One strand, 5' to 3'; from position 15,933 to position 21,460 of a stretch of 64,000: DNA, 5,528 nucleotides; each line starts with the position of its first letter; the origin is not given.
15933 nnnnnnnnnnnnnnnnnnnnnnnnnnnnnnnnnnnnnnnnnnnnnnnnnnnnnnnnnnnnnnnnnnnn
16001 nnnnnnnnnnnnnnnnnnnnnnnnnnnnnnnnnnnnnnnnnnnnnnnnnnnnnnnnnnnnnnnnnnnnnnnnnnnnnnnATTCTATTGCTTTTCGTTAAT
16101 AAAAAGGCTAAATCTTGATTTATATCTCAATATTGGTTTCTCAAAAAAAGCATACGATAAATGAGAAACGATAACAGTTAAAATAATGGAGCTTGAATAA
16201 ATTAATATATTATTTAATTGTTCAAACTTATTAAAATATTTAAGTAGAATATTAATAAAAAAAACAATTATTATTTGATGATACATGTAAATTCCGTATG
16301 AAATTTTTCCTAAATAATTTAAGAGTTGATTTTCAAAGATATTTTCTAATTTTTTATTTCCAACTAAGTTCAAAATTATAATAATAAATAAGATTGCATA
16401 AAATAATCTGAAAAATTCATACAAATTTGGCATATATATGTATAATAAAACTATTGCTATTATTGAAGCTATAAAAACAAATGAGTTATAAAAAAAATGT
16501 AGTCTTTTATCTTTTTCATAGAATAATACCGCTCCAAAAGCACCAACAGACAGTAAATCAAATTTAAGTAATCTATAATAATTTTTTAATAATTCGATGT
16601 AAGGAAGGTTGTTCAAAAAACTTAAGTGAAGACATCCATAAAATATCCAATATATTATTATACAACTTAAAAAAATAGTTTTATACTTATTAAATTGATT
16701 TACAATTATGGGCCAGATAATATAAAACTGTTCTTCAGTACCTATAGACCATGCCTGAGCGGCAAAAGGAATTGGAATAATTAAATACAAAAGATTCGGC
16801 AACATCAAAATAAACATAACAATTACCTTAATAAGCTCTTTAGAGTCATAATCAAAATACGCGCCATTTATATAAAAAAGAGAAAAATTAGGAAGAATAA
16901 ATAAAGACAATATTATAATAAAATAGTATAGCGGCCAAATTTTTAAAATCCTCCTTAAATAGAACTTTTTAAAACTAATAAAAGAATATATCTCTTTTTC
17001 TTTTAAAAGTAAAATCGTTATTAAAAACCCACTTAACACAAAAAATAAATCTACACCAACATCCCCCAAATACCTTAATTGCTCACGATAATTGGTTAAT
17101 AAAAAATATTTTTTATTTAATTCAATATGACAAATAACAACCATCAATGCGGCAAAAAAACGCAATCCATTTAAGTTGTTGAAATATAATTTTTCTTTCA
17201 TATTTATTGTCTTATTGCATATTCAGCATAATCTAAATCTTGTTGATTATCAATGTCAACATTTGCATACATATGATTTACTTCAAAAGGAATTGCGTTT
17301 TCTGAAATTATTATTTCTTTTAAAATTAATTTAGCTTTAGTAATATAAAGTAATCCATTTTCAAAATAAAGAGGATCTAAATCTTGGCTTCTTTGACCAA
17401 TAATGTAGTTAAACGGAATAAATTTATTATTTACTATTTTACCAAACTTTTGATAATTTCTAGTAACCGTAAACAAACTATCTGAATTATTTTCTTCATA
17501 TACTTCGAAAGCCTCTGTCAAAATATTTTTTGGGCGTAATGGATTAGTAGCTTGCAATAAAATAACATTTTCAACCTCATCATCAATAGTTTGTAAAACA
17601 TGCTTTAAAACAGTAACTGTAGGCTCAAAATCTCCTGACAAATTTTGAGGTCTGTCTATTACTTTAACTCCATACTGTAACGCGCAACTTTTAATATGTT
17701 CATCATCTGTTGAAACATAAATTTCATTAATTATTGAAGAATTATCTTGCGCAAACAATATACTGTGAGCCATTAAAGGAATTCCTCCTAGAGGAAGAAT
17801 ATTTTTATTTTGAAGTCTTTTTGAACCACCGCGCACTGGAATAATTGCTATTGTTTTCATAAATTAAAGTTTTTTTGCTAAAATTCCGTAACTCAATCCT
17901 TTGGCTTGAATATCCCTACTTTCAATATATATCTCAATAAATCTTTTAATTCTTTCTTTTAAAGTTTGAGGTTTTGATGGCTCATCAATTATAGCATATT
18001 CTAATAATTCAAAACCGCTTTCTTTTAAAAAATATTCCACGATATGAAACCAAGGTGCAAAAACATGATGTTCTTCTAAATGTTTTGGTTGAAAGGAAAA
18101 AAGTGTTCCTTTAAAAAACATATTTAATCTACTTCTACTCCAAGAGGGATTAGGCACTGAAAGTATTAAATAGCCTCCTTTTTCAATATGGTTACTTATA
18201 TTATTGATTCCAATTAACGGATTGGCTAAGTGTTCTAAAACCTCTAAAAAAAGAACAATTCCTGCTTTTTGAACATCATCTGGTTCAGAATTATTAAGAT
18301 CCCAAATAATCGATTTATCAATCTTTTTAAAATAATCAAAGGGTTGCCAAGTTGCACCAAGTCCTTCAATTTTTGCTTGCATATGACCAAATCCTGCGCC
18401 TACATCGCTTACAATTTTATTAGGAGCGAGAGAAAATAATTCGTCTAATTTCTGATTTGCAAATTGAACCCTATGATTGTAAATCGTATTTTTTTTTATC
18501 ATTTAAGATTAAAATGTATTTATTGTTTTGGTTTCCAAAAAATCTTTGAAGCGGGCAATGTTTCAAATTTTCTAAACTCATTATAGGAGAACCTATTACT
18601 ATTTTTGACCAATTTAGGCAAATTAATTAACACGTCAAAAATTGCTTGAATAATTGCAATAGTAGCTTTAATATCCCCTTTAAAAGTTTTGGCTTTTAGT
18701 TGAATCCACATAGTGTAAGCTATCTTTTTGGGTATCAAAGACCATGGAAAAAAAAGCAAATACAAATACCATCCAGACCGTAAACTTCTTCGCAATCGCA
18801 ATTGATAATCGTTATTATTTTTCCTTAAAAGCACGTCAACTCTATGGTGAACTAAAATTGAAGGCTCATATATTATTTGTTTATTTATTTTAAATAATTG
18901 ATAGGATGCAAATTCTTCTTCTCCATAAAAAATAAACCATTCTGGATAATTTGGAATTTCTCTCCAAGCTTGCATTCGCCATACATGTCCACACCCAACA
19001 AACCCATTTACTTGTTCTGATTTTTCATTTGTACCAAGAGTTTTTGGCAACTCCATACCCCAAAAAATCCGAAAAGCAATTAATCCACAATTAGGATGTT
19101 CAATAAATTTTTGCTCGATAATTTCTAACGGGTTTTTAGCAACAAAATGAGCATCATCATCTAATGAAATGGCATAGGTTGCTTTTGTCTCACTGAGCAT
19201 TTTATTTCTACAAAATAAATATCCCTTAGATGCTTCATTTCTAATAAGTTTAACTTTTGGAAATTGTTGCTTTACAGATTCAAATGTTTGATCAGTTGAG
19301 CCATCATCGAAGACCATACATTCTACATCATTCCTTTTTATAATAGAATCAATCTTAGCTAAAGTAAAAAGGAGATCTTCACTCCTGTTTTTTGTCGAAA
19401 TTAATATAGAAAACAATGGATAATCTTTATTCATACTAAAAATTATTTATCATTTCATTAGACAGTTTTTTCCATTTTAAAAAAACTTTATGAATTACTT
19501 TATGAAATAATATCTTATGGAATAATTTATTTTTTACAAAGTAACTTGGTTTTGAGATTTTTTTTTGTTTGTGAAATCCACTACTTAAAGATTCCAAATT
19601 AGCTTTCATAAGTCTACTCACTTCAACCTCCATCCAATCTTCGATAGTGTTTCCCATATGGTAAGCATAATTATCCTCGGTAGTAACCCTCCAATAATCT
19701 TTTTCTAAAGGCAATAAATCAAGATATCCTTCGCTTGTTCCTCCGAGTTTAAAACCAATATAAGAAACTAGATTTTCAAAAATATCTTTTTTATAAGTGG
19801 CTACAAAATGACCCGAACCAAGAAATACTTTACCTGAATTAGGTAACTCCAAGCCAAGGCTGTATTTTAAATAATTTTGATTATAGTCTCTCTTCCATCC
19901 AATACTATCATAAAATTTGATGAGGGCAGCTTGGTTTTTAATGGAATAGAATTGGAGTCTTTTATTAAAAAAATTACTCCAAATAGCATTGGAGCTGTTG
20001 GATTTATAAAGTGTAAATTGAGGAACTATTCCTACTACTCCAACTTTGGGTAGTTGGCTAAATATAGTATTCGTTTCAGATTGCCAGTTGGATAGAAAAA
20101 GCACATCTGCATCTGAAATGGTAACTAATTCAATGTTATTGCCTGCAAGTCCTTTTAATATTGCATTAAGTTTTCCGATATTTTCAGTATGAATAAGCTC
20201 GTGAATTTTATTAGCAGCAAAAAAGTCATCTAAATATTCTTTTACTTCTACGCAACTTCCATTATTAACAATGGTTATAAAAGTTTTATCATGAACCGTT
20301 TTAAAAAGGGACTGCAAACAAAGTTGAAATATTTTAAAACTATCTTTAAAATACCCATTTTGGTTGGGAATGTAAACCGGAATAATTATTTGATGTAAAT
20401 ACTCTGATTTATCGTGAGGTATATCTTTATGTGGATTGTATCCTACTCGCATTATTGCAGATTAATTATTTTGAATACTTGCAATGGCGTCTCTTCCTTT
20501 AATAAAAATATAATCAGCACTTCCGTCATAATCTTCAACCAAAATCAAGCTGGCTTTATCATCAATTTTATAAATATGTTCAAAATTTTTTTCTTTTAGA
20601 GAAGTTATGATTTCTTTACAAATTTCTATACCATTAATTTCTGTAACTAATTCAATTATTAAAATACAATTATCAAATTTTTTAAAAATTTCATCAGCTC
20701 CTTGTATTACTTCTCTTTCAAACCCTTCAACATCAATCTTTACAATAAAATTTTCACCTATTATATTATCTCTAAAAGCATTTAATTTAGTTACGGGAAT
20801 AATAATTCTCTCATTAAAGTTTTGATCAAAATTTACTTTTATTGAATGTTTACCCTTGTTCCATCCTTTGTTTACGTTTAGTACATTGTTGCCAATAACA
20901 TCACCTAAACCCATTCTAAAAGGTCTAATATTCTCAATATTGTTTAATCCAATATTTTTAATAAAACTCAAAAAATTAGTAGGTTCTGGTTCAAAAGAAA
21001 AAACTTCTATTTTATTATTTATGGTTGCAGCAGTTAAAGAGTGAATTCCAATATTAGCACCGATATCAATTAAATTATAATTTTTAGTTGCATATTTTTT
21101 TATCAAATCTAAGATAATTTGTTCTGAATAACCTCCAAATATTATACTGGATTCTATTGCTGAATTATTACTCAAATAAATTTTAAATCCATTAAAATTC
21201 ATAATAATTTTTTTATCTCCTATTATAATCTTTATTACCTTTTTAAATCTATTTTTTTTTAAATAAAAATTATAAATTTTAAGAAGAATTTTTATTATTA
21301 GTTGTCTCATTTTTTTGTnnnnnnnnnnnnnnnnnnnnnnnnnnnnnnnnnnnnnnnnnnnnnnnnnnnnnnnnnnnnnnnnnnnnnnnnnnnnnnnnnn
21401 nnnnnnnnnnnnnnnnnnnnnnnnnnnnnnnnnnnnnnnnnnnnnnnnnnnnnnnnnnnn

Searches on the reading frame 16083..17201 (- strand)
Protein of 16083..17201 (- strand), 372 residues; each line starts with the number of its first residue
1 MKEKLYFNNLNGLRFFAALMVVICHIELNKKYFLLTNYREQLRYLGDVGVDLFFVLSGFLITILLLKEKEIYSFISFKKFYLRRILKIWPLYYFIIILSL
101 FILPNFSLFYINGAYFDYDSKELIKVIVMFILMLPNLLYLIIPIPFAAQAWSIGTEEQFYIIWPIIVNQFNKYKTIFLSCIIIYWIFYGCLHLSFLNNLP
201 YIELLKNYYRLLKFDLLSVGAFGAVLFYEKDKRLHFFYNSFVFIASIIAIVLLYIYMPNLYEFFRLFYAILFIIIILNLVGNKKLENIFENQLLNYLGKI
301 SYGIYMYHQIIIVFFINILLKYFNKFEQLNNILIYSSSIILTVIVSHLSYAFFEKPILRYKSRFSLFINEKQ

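Call 17: search_protein_families(library=pfam, proteins=[window:16083-17201:-])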
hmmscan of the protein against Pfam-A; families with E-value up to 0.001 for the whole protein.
window:16083-17201:- (372 aa): 1 family
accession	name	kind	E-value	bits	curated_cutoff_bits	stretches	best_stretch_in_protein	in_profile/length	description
PF01757.29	Acyl_transf_3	-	1e-32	114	31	1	8-347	2-322/326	Acyltransferase domain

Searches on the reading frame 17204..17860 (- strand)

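Call 17: search_protein_families(library=pfam, proteins=[window:17204-17860:-])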
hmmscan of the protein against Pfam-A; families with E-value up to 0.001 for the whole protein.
window:17204-17860:- (218 aa): 2 families
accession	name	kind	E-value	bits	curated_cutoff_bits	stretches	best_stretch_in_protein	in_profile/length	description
PF02348.25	CTP_transf_3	-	2.6e-27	96.5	22.6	1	4-213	1-203/217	Cytidylyltransferase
PF12804.13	NTP_transf_3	-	0.00024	21.7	27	1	11-134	7-124/160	MobA-like NTP transferase domain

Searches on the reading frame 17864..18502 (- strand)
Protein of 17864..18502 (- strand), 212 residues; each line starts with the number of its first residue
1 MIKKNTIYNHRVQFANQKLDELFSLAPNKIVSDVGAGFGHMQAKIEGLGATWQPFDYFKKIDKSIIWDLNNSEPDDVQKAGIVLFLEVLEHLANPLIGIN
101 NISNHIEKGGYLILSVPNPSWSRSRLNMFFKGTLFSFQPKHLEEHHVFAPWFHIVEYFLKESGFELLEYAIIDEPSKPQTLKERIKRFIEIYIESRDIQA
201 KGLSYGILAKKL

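Call 17: search_protein_families(library=pfam, proteins=[window:17864-18502:-])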
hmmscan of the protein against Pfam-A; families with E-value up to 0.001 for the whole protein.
window:17864-18502:- (212 aa): 1 family
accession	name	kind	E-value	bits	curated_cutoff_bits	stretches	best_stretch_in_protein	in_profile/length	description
PF13489.12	Methyltransf_23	-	5.9e-10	39.5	27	1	10-133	3-135/164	Methyltransferase domain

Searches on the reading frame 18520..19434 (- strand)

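Call 17: search_protein_families(library=pfam, proteins=[window:18520-19434:-])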
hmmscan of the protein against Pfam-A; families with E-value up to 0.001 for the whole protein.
window:18520-19434:- (304 aa): 1 family
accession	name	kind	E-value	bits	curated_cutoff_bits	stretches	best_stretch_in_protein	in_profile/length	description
PF00535.33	Glycos_transf_2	-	7.9e-12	45.9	23.3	1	9-120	1-113/168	Glycosyl transferase family 2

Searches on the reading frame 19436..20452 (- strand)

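Call 17: search_protein_families(library=pfam, proteins=[window:19436-20452:-])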
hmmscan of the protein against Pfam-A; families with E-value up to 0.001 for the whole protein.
window:19436-20452:- (338 aa): 1 family
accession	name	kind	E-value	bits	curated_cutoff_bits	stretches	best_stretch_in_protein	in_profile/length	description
PF00535.33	Glycos_transf_2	-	3.3e-06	27.6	23.3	1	39-168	10-143/168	Glycosyl transferase family 2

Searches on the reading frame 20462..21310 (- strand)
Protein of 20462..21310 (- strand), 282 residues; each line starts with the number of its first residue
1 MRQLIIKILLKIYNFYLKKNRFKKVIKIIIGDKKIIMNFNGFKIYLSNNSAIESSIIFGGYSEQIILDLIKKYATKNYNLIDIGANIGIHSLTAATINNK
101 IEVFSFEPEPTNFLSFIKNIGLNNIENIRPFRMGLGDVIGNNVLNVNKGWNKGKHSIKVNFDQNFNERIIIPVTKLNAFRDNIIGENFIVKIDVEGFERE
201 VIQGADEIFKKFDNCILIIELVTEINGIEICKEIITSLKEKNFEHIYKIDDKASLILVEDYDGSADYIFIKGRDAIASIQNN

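Call 17: search_protein_families(library=pfam, proteins=[window:20462-21310:-])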
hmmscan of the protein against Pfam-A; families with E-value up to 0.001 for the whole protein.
window:20462-21310:- (282 aa): 2 families
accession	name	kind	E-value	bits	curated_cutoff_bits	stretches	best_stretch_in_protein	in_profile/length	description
PF05050.19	Methyltransf_21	-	2.8e-15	57.3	22.7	1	82-243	1-171/173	Methyltransferase FkbM domain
PF02475.24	TRM5-TYW2_MTfase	-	0.00012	22.5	28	1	70-133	30-94/164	TRM5/TYW2 methyltransferase domain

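Call 45: find_encoding_contigs(protein=window:20465-21310:-, flank=5000)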
Protein window:20465-21310:- (282 aa): 2 contigs read that carry it; 2 places shown.
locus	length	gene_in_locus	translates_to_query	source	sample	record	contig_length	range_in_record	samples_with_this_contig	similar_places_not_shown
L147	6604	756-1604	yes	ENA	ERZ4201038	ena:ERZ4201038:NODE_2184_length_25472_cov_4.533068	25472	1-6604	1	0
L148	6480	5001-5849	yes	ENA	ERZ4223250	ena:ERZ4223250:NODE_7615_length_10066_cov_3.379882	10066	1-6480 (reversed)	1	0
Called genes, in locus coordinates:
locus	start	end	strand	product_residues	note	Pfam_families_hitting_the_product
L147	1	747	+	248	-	?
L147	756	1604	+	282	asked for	PF05050:Methyltransf_21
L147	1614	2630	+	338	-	PF00535:Glycos_transf_2 (weak)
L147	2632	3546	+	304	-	PF00535:Glycos_transf_2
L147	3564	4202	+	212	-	PF13489:Methyltransf_23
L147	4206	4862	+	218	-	PF02348:CTP_transf_3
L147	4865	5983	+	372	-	PF01757:Acyl_transf_3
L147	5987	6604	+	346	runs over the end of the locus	PF03102:NeuB, PF08666:SAF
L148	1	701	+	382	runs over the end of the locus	PF01041:DegT_DnrJ_EryC1, PF00155:Aminotran_1_2 (faint)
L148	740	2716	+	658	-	PF13727:CoA_binding_3 (weak), PF01073:3Beta_HSD, PF01370:Epimerase, PF02719:Polysacc_synt_2, PF04321:RmlD_sub_bind, PF07993:NAD_binding_4 (faint), PF16363:GDP_Man_Dehyd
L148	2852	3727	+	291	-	PF01061:ABC2_membrane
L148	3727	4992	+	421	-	PF00005:ABC_tran, PF14524:Wzt_C (weak)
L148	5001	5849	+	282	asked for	PF05050:Methyltransf_21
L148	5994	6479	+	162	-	?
